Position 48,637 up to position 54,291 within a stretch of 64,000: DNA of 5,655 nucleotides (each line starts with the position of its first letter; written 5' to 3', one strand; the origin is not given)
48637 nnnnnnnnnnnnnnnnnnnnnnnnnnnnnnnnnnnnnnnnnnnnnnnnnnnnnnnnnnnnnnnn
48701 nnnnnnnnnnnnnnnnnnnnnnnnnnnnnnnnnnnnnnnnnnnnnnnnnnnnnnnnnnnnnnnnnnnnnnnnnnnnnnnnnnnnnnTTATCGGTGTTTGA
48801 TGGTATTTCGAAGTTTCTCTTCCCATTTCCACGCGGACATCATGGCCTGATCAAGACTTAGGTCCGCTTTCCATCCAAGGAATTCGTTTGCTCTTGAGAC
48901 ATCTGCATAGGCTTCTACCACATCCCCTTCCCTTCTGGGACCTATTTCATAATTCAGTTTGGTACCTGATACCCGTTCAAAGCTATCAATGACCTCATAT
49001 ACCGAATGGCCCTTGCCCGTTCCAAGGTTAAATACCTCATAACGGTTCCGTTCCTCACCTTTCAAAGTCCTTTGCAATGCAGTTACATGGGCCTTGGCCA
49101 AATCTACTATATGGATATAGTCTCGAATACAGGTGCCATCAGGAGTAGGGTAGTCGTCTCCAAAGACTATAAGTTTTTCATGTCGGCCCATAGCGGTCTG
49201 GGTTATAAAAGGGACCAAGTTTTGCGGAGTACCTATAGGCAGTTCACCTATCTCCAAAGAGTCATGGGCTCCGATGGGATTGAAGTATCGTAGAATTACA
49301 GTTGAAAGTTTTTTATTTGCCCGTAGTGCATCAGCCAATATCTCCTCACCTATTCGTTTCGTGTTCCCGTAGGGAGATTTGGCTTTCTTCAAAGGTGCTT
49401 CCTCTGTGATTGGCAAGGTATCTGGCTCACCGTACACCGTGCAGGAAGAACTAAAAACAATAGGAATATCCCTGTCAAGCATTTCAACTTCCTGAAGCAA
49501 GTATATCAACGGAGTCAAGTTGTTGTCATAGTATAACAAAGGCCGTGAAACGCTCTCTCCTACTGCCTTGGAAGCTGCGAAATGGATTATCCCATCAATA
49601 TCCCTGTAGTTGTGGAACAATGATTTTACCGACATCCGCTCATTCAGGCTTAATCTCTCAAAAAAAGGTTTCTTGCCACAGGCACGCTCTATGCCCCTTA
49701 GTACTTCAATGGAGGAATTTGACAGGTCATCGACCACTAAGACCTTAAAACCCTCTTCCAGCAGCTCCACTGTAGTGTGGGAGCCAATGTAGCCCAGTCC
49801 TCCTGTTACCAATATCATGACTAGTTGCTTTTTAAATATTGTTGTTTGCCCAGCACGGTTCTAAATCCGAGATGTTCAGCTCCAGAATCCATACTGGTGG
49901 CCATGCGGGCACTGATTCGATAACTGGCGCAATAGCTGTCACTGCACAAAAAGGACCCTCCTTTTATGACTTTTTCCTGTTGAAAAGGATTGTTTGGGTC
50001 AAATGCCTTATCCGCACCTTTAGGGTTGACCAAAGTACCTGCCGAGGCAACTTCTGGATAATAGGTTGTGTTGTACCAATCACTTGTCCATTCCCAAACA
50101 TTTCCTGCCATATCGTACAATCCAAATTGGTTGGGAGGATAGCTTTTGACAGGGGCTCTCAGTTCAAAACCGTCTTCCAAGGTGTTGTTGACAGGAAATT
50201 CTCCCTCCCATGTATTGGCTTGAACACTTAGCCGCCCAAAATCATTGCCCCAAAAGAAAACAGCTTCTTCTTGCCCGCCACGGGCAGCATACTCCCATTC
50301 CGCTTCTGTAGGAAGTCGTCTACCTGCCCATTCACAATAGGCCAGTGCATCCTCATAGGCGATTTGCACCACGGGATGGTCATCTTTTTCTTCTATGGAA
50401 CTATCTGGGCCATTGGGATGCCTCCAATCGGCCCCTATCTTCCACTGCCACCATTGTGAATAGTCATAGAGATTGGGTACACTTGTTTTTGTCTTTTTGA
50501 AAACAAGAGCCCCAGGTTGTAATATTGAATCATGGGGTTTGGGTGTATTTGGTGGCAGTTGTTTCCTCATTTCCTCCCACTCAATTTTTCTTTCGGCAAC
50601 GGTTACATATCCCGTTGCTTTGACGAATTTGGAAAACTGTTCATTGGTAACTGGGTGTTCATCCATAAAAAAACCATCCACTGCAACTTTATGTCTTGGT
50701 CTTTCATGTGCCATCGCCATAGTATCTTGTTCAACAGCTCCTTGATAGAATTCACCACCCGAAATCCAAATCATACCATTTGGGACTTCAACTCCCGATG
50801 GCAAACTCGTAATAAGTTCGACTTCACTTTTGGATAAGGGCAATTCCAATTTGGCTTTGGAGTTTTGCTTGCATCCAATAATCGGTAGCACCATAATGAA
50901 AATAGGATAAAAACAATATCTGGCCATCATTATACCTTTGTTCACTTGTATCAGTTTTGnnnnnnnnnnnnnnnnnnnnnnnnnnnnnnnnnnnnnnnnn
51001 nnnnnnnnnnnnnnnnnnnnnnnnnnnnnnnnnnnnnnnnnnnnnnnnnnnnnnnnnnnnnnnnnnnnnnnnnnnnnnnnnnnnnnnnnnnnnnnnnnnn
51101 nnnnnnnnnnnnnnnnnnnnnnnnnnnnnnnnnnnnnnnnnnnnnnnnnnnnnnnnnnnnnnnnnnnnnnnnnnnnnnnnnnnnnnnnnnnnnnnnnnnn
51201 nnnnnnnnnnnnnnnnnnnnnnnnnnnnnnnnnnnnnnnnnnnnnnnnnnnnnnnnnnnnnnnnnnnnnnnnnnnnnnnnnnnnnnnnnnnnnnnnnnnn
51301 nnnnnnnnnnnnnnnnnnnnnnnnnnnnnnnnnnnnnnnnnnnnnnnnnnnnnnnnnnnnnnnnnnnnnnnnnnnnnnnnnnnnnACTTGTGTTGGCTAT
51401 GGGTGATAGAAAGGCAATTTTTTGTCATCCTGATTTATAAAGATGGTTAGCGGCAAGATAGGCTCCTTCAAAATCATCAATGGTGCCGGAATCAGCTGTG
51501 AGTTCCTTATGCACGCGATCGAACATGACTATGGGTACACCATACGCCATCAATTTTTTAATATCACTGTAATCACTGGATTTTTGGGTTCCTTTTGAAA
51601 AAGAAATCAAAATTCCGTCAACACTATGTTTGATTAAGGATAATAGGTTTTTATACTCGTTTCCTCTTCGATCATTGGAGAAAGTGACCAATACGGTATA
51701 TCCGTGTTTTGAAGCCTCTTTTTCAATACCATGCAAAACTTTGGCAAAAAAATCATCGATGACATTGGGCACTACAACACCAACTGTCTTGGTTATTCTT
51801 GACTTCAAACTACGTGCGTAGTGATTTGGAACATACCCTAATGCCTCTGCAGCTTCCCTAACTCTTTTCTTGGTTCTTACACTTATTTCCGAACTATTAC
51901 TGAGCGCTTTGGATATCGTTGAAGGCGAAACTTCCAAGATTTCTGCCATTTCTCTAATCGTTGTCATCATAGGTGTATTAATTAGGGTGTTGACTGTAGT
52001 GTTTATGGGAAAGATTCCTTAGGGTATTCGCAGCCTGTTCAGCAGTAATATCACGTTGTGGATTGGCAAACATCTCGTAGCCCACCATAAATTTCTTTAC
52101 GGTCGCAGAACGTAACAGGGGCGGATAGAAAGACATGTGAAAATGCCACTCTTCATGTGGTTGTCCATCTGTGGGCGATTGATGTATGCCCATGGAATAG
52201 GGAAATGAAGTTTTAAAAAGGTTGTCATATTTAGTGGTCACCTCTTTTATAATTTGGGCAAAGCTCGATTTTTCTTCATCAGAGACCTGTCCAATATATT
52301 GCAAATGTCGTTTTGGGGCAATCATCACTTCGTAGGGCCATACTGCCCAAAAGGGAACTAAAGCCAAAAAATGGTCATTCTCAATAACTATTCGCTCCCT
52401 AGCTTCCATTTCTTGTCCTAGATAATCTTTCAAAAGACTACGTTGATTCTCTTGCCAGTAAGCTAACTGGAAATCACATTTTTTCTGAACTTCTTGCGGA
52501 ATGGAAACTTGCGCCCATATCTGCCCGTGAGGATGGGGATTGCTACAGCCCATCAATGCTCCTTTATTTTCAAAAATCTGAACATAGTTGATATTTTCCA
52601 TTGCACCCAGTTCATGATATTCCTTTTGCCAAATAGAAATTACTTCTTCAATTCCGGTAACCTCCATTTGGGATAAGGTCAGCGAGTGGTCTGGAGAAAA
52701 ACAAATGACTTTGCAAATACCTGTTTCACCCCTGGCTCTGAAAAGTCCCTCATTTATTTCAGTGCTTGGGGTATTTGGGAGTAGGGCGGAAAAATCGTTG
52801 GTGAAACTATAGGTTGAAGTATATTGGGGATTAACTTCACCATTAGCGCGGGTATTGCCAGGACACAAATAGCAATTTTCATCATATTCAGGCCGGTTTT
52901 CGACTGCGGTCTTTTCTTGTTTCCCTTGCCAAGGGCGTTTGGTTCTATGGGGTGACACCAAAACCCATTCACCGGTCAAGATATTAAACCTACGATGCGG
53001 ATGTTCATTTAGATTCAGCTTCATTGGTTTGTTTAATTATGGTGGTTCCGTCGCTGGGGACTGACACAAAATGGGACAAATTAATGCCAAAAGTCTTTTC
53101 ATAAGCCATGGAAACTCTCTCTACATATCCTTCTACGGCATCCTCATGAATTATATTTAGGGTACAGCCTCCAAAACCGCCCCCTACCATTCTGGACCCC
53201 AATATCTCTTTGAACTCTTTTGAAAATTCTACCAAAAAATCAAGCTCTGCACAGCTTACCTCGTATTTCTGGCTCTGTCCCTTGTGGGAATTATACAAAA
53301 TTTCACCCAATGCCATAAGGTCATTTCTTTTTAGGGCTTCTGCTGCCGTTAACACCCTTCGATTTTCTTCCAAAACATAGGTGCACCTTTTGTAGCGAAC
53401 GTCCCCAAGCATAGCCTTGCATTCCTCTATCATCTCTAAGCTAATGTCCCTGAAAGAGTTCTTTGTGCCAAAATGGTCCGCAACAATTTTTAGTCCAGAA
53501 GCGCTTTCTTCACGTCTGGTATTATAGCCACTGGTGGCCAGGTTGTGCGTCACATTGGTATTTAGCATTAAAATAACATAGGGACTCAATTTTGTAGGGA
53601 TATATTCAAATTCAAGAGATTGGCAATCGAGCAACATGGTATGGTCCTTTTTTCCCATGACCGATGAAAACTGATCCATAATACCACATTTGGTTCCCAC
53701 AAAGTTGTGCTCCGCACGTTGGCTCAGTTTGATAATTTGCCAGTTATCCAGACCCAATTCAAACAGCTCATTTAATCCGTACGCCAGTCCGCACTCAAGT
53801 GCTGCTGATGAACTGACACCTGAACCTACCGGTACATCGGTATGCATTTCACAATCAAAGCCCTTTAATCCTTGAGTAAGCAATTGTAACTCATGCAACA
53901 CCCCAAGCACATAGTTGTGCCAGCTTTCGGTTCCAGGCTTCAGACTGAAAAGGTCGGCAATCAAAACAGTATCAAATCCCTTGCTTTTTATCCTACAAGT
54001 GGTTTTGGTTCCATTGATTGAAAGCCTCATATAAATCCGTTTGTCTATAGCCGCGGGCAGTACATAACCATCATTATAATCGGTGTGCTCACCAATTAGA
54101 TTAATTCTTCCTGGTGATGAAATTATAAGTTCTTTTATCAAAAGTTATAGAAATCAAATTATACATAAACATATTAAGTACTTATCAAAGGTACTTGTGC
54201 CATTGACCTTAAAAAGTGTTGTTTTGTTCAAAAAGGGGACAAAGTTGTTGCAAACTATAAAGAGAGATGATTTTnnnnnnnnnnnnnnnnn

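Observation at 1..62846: Large PUL that appears built for sulfated beta-L-arabinopyranan/galactan of green algae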

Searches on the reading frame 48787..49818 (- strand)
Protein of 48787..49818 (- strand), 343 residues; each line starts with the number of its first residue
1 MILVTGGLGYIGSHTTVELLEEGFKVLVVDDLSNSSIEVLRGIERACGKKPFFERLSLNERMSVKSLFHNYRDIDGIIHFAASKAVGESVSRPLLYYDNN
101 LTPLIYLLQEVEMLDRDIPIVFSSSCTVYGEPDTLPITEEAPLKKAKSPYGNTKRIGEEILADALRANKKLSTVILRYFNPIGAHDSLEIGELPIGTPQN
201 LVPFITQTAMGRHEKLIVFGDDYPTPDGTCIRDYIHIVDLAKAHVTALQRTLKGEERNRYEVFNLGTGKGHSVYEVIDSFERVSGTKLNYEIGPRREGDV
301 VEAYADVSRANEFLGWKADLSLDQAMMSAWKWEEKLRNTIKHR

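Call 7: search_protein_families(library=pfam, proteins=[window:48787-49818:-], max_evalue=0.001)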
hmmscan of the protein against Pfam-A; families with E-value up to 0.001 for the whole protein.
window:48787-49818:- (343 aa): 7 families
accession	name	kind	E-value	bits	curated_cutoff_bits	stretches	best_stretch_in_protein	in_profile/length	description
PF16363.11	GDP_Man_Dehyd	-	5.2e-48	164.6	27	1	3-325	1-328/332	GDP-mannose 4,6 dehydratase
PF01370.27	Epimerase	-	1.8e-43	149.1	20.9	1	2-261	1-238/240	NAD dependent epimerase/dehydratase family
PF02719.21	Polysacc_synt_2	-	6.1e-06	26.1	20.2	0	2-100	1-104/293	Polysaccharide biosynthesis protein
PF04321.23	RmlD_sub_bind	-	1.8e-05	24.4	27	1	2-178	3-148/287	RmlD substrate binding domain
PF00106.31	adh_short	-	0.00014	21.8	26.6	1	2-81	3-85/195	short chain dehydrogenase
PF01073.25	3Beta_HSD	-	0.00029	20.4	22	1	3-178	1-178/280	3-beta hydroxysteroid dehydrogenase/isomerase family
PF07993.18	NAD_binding_4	-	0.00047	19.8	20.1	0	71-177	86-203/258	Male sterility protein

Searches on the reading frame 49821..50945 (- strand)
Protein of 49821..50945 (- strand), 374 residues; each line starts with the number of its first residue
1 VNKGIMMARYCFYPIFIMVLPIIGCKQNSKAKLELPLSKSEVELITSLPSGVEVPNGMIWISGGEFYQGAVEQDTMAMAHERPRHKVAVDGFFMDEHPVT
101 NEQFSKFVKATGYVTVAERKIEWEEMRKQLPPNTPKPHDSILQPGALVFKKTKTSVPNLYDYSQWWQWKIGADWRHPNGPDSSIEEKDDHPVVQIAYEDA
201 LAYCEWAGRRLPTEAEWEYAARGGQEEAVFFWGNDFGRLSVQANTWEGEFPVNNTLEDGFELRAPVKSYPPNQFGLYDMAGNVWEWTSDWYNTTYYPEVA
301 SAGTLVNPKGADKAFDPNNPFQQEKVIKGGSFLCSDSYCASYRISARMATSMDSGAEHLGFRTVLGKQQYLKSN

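Call 7: search_protein_families(library=pfam, proteins=[window:49821-50945:-], max_evalue=0.001)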
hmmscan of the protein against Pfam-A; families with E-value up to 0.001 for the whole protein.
window:49821-50945:- (374 aa): 1 family
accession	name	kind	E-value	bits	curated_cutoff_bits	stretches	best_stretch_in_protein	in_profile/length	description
PF03781.23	FGE-sulfatase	-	6.1e-80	269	23.3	1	57-364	4-254/255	Sulfatase-modifying factor enzyme 1-like domain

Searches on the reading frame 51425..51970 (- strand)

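Call 7: search_protein_families(library=pfam, proteins=[window:51425-51970:-], max_evalue=0.001)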
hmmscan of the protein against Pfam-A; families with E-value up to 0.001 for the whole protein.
window:51425-51970:- (181 aa): 5 families
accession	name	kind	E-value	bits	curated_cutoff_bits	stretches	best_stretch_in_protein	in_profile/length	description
PF00532.27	Peripla_BP_1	-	3e-12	47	22.2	1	60-181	1-119/281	Periplasmic binding proteins and sugar binding domain of LacI family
PF00356.27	LacI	-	1.4e-11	44.4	27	1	4-49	1-46/46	Bacterial regulatory proteins, lacI family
PF13407.12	Peripla_BP_4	-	4.4e-08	33.4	35.1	1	63-177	1-114/258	Periplasmic binding protein domain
PF01381.28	HTH_3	-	0.00068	20.1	23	0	3-33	10-40/55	Helix-turn-helix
PF08279.18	HTH_11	-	0.00072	19.8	25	0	4-23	17-36/55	HTH domain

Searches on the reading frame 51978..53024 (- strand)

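Call 7: search_protein_families(library=pfam, proteins=[window:51978-53024:-], max_evalue=0.001)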
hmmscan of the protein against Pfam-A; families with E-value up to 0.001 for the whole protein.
window:51978-53024:- (348 aa): 3 families
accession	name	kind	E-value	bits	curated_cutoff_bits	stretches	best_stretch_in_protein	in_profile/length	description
PF01087.27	GalP_UDP_transf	-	4e-68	229.9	22.1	1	4-176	4-184/184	Galactose-1-phosphate uridyl transferase, N-terminal domain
PF02744.22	GalP_UDP_tr_C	-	7.4e-62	208.4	29.2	1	185-345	4-163/165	Galactose-1-phosphate uridyl transferase, C-terminal domain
PF01230.28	HIT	-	3.9e-05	24.7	21.5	1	207-296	3-91/98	HIT domain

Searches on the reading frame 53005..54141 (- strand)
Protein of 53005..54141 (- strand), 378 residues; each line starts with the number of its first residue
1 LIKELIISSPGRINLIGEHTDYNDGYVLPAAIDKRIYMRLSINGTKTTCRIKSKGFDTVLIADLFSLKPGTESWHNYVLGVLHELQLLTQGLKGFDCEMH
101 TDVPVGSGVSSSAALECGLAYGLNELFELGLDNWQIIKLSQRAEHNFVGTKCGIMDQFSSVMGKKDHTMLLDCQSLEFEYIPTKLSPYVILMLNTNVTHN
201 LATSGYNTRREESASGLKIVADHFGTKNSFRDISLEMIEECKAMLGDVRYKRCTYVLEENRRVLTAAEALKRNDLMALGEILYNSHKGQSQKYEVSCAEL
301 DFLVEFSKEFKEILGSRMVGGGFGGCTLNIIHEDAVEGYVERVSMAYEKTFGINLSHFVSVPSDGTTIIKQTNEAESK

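Call 8: search_protein_families(library=pfam, proteins=[window:53005-54141:-], max_evalue=0.001)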
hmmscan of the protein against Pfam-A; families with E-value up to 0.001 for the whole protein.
window:53005-54141:- (378 aa): 3 families
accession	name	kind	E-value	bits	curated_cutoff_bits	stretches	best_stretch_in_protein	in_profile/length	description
PF00288.32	GHMP_kinases_N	-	5.8e-21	74.9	22.3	1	76-164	1-87/87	GHMP kinases N terminal domain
PF10509.15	GalKase_gal_bdg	-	1.4e-18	66.6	23.1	1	5-38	12-45/49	Galactokinase galactose-binding signature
PF08544.19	GHMP_kinases_C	-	5.3e-08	33.6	21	1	266-338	1-74/85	GHMP kinases C terminal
